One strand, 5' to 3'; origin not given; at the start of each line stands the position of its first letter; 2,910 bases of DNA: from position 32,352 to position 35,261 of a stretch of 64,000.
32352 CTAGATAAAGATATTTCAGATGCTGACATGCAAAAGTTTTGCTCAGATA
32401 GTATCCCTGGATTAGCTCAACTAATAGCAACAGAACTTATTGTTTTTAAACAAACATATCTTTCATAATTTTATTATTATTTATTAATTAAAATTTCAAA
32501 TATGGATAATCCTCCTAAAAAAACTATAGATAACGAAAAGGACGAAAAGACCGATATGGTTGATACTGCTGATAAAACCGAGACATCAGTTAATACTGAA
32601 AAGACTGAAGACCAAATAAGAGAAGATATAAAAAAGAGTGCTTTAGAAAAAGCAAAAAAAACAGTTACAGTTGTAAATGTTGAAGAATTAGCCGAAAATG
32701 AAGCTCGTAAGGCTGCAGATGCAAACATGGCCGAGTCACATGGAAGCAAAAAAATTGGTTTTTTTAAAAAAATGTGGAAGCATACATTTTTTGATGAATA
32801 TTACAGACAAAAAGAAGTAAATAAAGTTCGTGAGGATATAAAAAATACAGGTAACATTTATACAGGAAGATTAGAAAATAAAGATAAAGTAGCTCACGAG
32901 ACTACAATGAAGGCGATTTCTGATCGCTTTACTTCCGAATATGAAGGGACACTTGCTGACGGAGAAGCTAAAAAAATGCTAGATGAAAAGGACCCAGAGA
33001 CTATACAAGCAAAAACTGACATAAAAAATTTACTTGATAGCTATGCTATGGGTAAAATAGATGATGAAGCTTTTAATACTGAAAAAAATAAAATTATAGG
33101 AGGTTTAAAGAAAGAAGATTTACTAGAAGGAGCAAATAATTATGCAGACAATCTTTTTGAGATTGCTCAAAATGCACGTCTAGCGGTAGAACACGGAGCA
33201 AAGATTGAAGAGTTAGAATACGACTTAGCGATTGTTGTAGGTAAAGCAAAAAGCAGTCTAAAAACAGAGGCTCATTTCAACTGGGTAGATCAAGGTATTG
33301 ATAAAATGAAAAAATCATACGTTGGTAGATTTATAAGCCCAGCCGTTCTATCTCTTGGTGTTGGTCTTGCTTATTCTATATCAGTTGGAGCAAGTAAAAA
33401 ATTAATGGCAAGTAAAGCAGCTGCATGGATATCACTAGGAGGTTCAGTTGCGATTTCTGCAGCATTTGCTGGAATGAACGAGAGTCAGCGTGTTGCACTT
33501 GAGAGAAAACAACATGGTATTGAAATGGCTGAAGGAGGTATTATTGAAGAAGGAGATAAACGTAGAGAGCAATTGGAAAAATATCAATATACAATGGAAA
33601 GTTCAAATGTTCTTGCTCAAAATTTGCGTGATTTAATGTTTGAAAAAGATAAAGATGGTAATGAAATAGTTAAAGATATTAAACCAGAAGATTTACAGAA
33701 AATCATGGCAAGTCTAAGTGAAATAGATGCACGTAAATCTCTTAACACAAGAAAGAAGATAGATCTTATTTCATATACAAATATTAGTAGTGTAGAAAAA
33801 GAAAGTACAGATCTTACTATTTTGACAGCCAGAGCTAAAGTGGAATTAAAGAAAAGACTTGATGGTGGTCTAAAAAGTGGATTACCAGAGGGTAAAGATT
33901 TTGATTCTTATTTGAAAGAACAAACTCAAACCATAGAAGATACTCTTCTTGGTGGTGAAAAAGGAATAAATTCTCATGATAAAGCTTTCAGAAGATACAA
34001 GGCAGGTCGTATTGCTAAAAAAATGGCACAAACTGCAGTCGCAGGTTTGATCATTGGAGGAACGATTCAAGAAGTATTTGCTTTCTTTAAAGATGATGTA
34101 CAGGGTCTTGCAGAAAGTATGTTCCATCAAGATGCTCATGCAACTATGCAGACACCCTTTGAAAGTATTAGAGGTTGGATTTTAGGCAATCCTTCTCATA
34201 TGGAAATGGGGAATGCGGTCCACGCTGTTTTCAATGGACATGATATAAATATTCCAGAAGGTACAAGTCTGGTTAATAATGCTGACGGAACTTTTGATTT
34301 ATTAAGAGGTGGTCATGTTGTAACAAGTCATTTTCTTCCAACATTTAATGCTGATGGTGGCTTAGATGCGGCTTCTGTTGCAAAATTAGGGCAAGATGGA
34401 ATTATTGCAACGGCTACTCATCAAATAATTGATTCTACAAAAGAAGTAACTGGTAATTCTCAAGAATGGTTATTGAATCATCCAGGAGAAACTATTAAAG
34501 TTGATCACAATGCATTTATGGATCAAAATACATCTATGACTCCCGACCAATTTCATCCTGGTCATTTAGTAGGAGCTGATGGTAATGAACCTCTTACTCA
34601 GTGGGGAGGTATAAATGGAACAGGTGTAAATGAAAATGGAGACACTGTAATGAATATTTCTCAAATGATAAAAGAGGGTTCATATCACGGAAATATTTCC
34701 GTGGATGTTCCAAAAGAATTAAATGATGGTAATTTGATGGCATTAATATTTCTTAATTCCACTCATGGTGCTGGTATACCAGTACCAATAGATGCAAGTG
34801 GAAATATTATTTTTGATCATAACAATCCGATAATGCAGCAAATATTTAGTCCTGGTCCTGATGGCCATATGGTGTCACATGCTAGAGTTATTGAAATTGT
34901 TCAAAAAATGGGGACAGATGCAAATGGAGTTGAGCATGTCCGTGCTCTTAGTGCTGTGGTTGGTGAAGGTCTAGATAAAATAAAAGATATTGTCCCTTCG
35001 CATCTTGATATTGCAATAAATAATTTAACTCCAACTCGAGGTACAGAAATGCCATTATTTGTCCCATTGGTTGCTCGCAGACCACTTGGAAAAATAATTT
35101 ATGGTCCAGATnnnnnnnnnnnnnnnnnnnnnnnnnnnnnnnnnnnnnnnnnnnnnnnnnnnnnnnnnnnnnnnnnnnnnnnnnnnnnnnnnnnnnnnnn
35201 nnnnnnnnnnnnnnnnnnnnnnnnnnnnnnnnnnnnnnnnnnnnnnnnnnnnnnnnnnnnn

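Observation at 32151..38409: Locus after tRNA-Ile encoding a 1226-aa membrane-anchored repeat protein flanked by small acidic proteins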

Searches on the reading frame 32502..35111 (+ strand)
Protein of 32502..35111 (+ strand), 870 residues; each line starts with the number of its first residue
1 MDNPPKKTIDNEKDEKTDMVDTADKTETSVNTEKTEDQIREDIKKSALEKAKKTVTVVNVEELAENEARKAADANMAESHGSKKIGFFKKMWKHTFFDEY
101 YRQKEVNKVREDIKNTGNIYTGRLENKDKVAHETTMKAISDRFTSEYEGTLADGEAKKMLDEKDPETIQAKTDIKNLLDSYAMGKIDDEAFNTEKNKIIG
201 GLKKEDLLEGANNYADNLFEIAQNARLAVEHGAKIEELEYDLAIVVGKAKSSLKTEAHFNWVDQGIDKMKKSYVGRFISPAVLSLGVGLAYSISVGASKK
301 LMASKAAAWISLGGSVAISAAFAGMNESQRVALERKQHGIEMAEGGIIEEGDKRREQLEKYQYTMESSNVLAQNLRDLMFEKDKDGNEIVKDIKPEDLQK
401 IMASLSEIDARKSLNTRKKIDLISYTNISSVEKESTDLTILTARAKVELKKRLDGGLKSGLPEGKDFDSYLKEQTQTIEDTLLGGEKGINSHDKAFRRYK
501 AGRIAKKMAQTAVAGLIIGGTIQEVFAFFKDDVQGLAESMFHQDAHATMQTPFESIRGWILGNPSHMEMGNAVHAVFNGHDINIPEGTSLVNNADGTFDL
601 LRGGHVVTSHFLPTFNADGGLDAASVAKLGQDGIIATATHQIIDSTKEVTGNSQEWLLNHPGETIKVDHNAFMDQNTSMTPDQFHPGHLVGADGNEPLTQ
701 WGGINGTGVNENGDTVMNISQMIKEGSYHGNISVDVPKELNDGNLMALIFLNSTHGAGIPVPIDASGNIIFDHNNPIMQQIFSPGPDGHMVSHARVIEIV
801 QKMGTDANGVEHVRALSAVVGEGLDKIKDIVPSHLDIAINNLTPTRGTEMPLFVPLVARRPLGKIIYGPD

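Call 35: predict_structure(alignment_id=A2)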
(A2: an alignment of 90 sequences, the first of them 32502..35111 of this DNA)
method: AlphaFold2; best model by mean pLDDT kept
length: 870 residues; sequences in the alignment: 90
mean_pLDDT: 86.2   pTM: 0.65
mean pLDDT of the five models: 86.2, 84.6, 84.2, 83.2, 82.9
residues with pLDDT >= 90: 422; 70-90: 377; 50-70: 39; < 50: 32
segments of 3 or more residues with pLDDT < 50: 1-32
pLDDT, mean of each block of 10 residues (from residue 1): 32 40 39 72 89 93 93 83 74 88 93 90 78 93 90 91 90 95 94 93 88 92 94 89 92 85 84 83 85 76 68 86 90 94 91 91 95 95 87 88 96 94 93 95 94 83 89 95 92 95 93 90 87 84 79 88 85 89 91 91 86 90 92 89 82 88 90 69 67 77 90 93 85 90 94 85 94 92 86 92 92 91 87 83 90 86 78
secondary structure, 60 per line:
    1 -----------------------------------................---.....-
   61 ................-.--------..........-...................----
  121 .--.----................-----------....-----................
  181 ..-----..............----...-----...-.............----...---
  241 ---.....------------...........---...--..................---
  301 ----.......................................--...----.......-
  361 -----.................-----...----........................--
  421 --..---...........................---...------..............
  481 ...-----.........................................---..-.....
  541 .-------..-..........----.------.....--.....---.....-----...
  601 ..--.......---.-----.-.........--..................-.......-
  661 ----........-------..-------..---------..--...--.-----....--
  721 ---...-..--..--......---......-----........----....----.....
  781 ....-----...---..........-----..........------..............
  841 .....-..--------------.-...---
elements in order (helices of 4 or more, strands of 3 or more residues): H36-51 E55-59 H61-76 H87-96 H98-116 H129-144 E156-159 H165-182 H188-201 E214-216 H218-230 E244-248 H261-271 H280-297 H305-343 E346-348 H353-359 H368-379 E380-382 E388-390 H395-418 H428-454 H467-483 H489-529 H536-541 H552-561 E573-577 E580-584 E588-592 E598-602 E605-611 H623-631 E634-651 H653-659 E665-672 E715-718 H736-741 E745-750 E756-763 E768-771 H776-781 E782-784 E790-792 E796-805 E811-820 E827-845 E865-867
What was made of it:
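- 32607..33329 (+): p1226 residues 36-276: first part of the conserved, mostly helical, charged N-terminal domain. It is cytoplasmic, with no signal peptide. AlphaFold2 pLDDT about 90 (call 35).
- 33330..33476 (+): p1226 residues 277-325: hydrophobic helices 1 and 2, rich in Gly, Ala and Ser, joined by a short Lys-rich loop. Modelled helices at 280-297 and 305-343 (call 35).
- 34134..35096 (+): p1226 residues 545-865: conserved beta-rich domain, poor in Lys, Arg and Glu and rich in Gly, Asn, Ser, Thr and His. Which side of the membrane it faces is unresolved. pLDDT 80-94 (call 35).
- The model has pLDDT 86 and pTM 0.65 (call 35).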

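Call 37: fold_search(model_id=the predicted structure, library=pdb)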
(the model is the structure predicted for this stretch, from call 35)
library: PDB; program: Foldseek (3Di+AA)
matches with E <= 10: 232; with E <= 0.001: 0
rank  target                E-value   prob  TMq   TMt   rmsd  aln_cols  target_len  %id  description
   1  9exk                  2.3e-01  0.06  0.08  0.08  32.6       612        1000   12  Scalable protein design using hallucination in a relaxed sequence space (released 2024-10-16)
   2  4ywt_D                2.8e-01  0.05  0.06  0.10  33.0       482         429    9  Crystal structure of full-length glypican-1 core protein after controlled crystal dehydration to 87% relative humidity (released 2015-07-29)
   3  9g71_A                4.9e-01  0.08  0.09  0.14  29.1       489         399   10  Cryo-EM structure of TTYH2 in complex with lipids in GDN (released 2025-05-21)
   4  9xzj_C                5.9e-01  0.06  0.08  0.10  39.0       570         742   10  Cryo-EM structure of F-box helicase 1 (FBH1) bound to an SCF ubiquitin ligase complex and a 3-way DNA fork (consensus  (released 2026-01-28)
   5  9k2v_A                7.9e-01  0.02  0.07  0.07  37.2       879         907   11  Cyanophage A4 pre-ejectosome (released 2025-04-09)
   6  4ywt_B                8.7e-01  0.03  0.06  0.10  32.8       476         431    9  Crystal structure of full-length glypican-1 core protein after controlled crystal dehydration to 87% relative humidity (released 2015-07-29)
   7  7miw_C                9.2e-01  0.03  0.07  0.10  25.8       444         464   10  Crystal Structure of Fumarate hydratase class II from Elizabethkingia anophelis NUHP1 (released 2021-04-28)
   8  9mg8_B                1.0e+00  0.04  0.07  0.13  31.6       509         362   11  Crystal Structure of b-iTHR-110 (released 2025-12-17)
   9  6z0c_C                1.2e+00  0.12  0.08  0.26  26.8       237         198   12  Structure of in silico modelled artificial Maquette-3 protein (released 2021-03-17)
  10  9llv_MODEL_1_A        1.2e+00  0.04  0.06  0.12  27.4       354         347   10  Dimer Sgt2 from S.cerevisiae (released 2025-12-10)
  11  5jwf_A                1.2e+00  0.02  0.05  0.06  26.1       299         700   14  Crystal structure of Porphyromonas gingivalis DPP11 (released 2017-06-14)
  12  7jh5_B                1.2e+00  0.03  0.05  0.13  28.2       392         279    8  Co-LOCKR: de novo designed protein switch (released 2020-09-02)
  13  8tdk_A                1.3e+00  0.04  0.08  0.13  42.5       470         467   12  Cryo-EM structure of AtMSL10-G556V (released 2023-10-18)
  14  6z0c_A                1.4e+00  0.11  0.08  0.26  26.8       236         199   12  Structure of in silico modelled artificial Maquette-3 protein (released 2021-03-17)
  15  6z0c_D                1.4e+00  0.08  0.07  0.23  25.2       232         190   12  Structure of in silico modelled artificial Maquette-3 protein (released 2021-03-17)
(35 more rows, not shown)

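Call 44: fold_search(model_id=the predicted structure, library=viral)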
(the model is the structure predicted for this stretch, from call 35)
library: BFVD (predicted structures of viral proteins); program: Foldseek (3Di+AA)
matches with E <= 10: 189; with E <= 0.001: 0
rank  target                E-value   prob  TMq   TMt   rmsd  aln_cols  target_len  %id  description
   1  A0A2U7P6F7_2          1.5e-01  0.06  0.06  0.05  35.9       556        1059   12  (no name in the UniProt tables at hand)
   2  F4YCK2                2.0e-01  0.06  0.07  0.06  55.9       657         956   10  (no name in the UniProt tables at hand)
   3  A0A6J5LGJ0            2.5e-01  0.02  0.05  0.06  36.9       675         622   13  Bacteriophage lambda, GpH, tail tape measure, C-terminal [uncultured Caudovirales phage]
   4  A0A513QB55            3.0e-01  0.06  0.05  0.10  24.8       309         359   10  RNA-directed RNA polymerase (Fragment) [Porcine rotavirus B]
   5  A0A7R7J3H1            3.3e-01  0.04  0.06  0.09  33.2       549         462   11  (no name in the UniProt tables at hand)
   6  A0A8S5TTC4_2          6.0e-01  0.02  0.06  0.06  37.1       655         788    9  Minor tail protein [Siphoviridae sp. ct5jB2]
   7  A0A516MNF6            6.3e-01  0.05  0.06  0.06  27.9       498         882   10  (no name in the UniProt tables at hand)
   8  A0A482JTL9            9.3e-01  0.03  0.07  0.12  24.4       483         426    8  Putative coat protein [Lampyris noctiluca rhabdo-like virus 1]
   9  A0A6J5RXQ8            1.0e+00  0.05  0.07  0.05  27.2       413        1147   11  Uncharacterized protein [uncultured Caudovirales phage]
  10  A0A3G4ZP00            1.1e+00  0.06  0.06  0.12  22.8       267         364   10  CDP-alcohol phosphatidyltransferase [Terrestrivirus sp.]
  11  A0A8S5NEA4            1.1e+00  0.05  0.06  0.07  33.0       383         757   10  Internal virion protein [Caudovirales sp. ctSxd6]
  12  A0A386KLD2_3          1.1e+00  0.02  0.07  0.05  28.4       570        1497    9  Uncharacterized protein [Microbacterium phage Burro]
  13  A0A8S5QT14            1.2e+00  0.01  0.05  0.04  29.8       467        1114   14  ParB ddrB-like ParB superfamily domain [Podoviridae sp. cta463]
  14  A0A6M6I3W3            1.2e+00  0.01  0.05  0.05  48.9       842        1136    9  Nonstructural protein [Leguminosae-associated picorna-like virus 1]
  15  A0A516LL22            1.3e+00  0.03  0.05  0.13  24.7       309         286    9  (no name in the UniProt tables at hand)
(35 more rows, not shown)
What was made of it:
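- On Any solved or viral predicted fold: Core model: best E = 0.23 in PDB and 0.15 in BFVD (calls 37, 44).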

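Call 45: find_related_loci(query=A3, collection=genome_contigs, flank=6000)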
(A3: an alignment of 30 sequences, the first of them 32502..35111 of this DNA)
Query A3 (870 aa) in genome_contigs; peptide patterns used: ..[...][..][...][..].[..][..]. (x = any residue, [..] = any of these).
93 stretches matched a pattern; 66 encode a relative of the query (tblastn E <= 1e-3); 66 distinct loci.
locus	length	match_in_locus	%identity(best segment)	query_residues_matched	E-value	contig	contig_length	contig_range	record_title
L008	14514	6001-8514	67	32-870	0e+0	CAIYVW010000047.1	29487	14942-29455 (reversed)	uncultured bacterium isolate AlinenLipids_bin-9791 genome assembly, contig: bin-9791:47/52, whole genome shotgun sequenc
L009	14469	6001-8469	52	26-866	0e+0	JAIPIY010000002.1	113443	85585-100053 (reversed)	MAG: Candidatus Paceibacterota bacterium isolate Tobar13m-G46 Tobar13m-C230, whole genome shotgun sequence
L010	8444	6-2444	48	57-864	0e+0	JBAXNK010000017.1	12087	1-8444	MAG: bacterium isolate ELA477 MAG477_17, whole genome shotgun sequence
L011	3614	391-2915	53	30-867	0e+0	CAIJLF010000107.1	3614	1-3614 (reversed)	uncultured bacterium isolate Kiruna_bin-11652 genome assembly, contig: bin-11652:107/157, whole genome shotgun sequence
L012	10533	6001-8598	44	1-865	0e+0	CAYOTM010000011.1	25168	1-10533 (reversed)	MAG TPA_asm: uncultured Gammaproteobacteria bacterium isolate SRP192927_co6_793 genome assembly, contig: NODE_3931_lengt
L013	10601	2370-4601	46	39-862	0e+0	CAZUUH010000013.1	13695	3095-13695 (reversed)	MAG TPA_asm: uncultured Candidatus Saccharibacteria bacterium isolate SRP192927_co3_445 genome assembly, contig: NODE_10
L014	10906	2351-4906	71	1-865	0e+0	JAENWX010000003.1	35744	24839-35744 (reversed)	MAG: Candidatus Paceibacterota bacterium isolate 5_8_m_bin13 k141_355277_length_35744_cov_91.2027, whole genome shotgun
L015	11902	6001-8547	48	16-868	0e+0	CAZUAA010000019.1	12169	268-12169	MAG TPA_asm: uncultured Candidatus Saccharibacteria bacterium isolate SRP285395_co2_291 genome assembly, contig: NODE_81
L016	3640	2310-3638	59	32-475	4e-172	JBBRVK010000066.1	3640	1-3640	MAG: Candidatus Paceibacteria bacterium isolate La3_metabat2.146 La3_metabat2.146_K_1294235_L_3640_cov_21.8682, whole ge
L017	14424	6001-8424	35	38-865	6e-137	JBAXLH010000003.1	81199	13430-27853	MAG: bacterium isolate ELA422 MAG422_3, whole genome shotgun sequence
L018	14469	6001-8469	32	40-859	1e-132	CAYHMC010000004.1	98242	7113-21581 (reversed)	MAG TPA_asm: uncultured Candidatus Saccharibacteria bacterium isolate ERP119705_co13_620 genome assembly, contig: NODE_2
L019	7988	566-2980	33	58-862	1e-123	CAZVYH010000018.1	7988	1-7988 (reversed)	MAG TPA_asm: uncultured Candidatus Saccharibacteria bacterium isolate SRP173033_co2_252 genome assembly, contig: NODE_55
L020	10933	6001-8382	33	53-862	1e-120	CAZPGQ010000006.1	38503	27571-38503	MAG TPA_asm: uncultured Candidatus Saccharibacteria bacterium isolate SRP219642_co7_231 genome assembly, contig: NODE_13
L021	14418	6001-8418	33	50-862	7e-120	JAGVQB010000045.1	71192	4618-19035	MAG: bacterium isolate DeMMO3_34 c_000000015388, whole genome shotgun sequence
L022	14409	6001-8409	33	57-867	2e-117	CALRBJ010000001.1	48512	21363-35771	MAG: Candidatus Nomurabacteria bacterium isolate Ike-100m-20 genome assembly, contig: Ike-100-c230, whole genome shotgun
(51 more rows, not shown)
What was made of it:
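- Loci span Paceibacterota, Nomura-, Kaiser-, Moran- and Komeilibacteria and true Saccharibacteria (call 45).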

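Call 65: find_homologous_proteins(query=A4, max_evalue=0.00001)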
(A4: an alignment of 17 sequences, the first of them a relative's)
Query A4 (17 sequences) (1021 aa, profile of the alignment): 123 proteins with E <= 0.00001 among 8000 candidates; the best 120 are listed.
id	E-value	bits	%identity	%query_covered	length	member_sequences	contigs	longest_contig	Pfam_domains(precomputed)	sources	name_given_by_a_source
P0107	0.0e+0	1557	48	83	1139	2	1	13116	-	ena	-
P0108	0.0e+0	1524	43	89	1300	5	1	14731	-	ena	-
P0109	0.0e+0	1522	48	76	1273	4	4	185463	-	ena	-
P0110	0.0e+0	1494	48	74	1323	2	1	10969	-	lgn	-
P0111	0.0e+0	1476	43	86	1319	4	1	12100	-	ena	-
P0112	0.0e+0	1455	43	86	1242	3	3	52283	-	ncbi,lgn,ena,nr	ncbi:hypothetical protein IKG24_01600 [Candidatus Saccharibacteria bacterium]|nr:hypothetical protei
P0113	0.0e+0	1439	41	84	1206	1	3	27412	-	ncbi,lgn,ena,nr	ncbi:hypothetical protein IKF84_00655 [Candidatus Saccharibacteria bacterium]|nr:hypothetical protei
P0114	0.0e+0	1437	48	74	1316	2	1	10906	-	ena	-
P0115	0.0e+0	1428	43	86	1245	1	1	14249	-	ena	-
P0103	0.0e+0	1426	58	84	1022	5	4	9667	-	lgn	-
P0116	0.0e+0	1423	57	86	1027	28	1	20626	-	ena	-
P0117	0.0e+0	1420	42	85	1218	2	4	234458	-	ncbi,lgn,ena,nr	ncbi:hypothetical protein IKF30_02880 [Candidatus Saccharibacteria bacterium]|nr:hypothetical protei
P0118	0.0e+0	1406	48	74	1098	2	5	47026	-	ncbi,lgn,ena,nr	ncbi:hypothetical protein IJG93_02655 [Candidatus Saccharibacteria bacterium]|nr:hypothetical protei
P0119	0.0e+0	1401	43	91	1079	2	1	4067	-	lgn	-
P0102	0.0e+0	1400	57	83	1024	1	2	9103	-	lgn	-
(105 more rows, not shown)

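Call 67: search_protein_representatives(alignment_id=A3)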
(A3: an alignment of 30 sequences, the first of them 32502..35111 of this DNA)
Query: 30 sequences, 1083 profile positions. Proteins with E-value up to 0.001 (for the whole library): 1360; up to 1e-10: 1223; up to 1e-30: 953. The best 150 are listed.
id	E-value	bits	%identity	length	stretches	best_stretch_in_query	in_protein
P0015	0.0e+00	1618.6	-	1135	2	9-951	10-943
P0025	0.0e+00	1466.4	-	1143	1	3-1079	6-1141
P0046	0.0e+00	1413.9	-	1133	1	7-1078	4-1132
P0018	0.0e+00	1399.4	-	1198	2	7-960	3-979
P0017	0.0e+00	1386.6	-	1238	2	13-957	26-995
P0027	0.0e+00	1363.4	-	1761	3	8-1031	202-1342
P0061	0.0e+00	1363.0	-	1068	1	7-1025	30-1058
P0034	0.0e+00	1348.4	-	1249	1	10-1070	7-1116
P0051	0.0e+00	1318.1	-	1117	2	11-951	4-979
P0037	0.0e+00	1298.5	-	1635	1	7-1061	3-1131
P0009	0.0e+00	1292.6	-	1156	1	4-1067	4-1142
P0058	0.0e+00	1289.1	-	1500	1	14-1078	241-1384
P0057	0.0e+00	1280.8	-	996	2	1-542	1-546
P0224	0.0e+00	1270.4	-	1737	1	10-1022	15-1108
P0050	0.0e+00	1266.5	-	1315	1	7-1021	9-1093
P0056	0.0e+00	1105.3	-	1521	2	17-968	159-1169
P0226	0.0e+00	1033.6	-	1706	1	26-1036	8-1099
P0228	0.0e+00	1012.5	-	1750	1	15-1080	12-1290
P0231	1.2e-293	993.3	-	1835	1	13-1022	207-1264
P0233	2.9e-289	978.8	-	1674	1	20-1071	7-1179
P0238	4.6e-281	951.7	-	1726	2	20-894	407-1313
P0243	1.0e-275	934.0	-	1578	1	24-1080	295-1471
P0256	2.1e-263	893.2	-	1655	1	18-1070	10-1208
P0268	1.4e-254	864.0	-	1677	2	24-1046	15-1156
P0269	1.3e-253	860.7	-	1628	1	27-1051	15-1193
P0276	1.1e-249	847.8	-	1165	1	21-881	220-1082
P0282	1.4e-247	840.8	-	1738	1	9-1022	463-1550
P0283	1.5e-247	840.7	-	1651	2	23-613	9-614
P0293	5.2e-242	822.3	-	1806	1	27-1069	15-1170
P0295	2.0e-241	820.4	-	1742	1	25-1022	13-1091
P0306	1.2e-233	794.6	-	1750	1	27-1036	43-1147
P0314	4.4e-231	786.2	-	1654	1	19-966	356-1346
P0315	4.7e-231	786.1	-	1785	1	21-1064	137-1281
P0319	4.1e-228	776.4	-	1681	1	9-949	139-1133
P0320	1.8e-227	774.2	-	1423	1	27-1032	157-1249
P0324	3.6e-226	769.9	-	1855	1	18-1022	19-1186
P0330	3.3e-224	763.4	-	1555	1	30-844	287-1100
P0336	3.1e-222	756.9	-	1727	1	25-1022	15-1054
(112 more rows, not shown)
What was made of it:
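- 32502..36182 (+): p1226: a large protein of an unnamed Patescibacteria-wide family. 1360 clusters at 50% identity in the representative library (call 67).
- The family has 1360 clusters at 50% identity (call 67).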

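Call 77: search_protein_families(library=pfam, alignment_id=A6, max_evalue=0.001)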
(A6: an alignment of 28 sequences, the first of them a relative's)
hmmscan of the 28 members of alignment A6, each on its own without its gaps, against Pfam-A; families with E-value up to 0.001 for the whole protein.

A. member 1, P0282 (1738 aa): 0 families

B. families by the number of members that match (of 28 scanned): 9 families
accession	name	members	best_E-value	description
PF00069.31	Pkinase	7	7.9e-26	Protein kinase domain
PF07714.23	PK_Tyr_Ser-Thr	7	1.2e-14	Protein tyrosine and serine/threonine kinase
PF00226.36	DnaJ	2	5.2e-08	DnaJ domain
PF04015.17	DUF362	1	5.1e-17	Domain of unknown function (DUF362)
PF01075.23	Glyco_transf_9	1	8.3e-15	Glycosyltransferase family 9 (heptosyltransferase)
PF03734.19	YkuD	1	7.2e-07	L,D-transpeptidase catalytic domain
PF00648.27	Peptidase_C2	1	9e-06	Calpain family cysteine protease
PF06293.20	Kdo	1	0.00042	Lipopolysaccharide kinase (Kdo/WaaP) family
PF00535.33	Glycos_transf_2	1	0.0008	Glycosyl transferase family 2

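Call 79: search_protein_families(library=pfam, proteins=[P0282, P0238, P0314, P0243, P0330], max_evalue=0.01)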
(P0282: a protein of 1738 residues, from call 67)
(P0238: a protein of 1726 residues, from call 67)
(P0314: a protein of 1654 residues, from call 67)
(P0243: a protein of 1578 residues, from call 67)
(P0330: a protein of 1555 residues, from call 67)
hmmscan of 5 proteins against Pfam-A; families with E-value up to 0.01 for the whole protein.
P0282 (1738 aa): 0 families

P0238 (1726 aa): 0 families

P0314 (1654 aa): 1 family
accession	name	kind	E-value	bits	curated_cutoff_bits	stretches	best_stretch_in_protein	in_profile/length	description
PF22743.2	PspAA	-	0.0016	19.1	27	0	126-177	12-64/92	PspA-Associated protein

P0243 (1578 aa): 0 families

P0330 (1555 aa): 2 families
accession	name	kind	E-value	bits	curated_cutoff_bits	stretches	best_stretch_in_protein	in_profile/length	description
PF01075.23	Glyco_transf_9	-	8.3e-15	55.2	22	1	1325-1501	63-229/247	Glycosyltransferase family 9 (heptosyltransferase)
PF05822.18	UMPH-1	-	0.0024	17.9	23.7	0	404-470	30-96/246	Pyrimidine 5'-nucleotidase (UMPH-1)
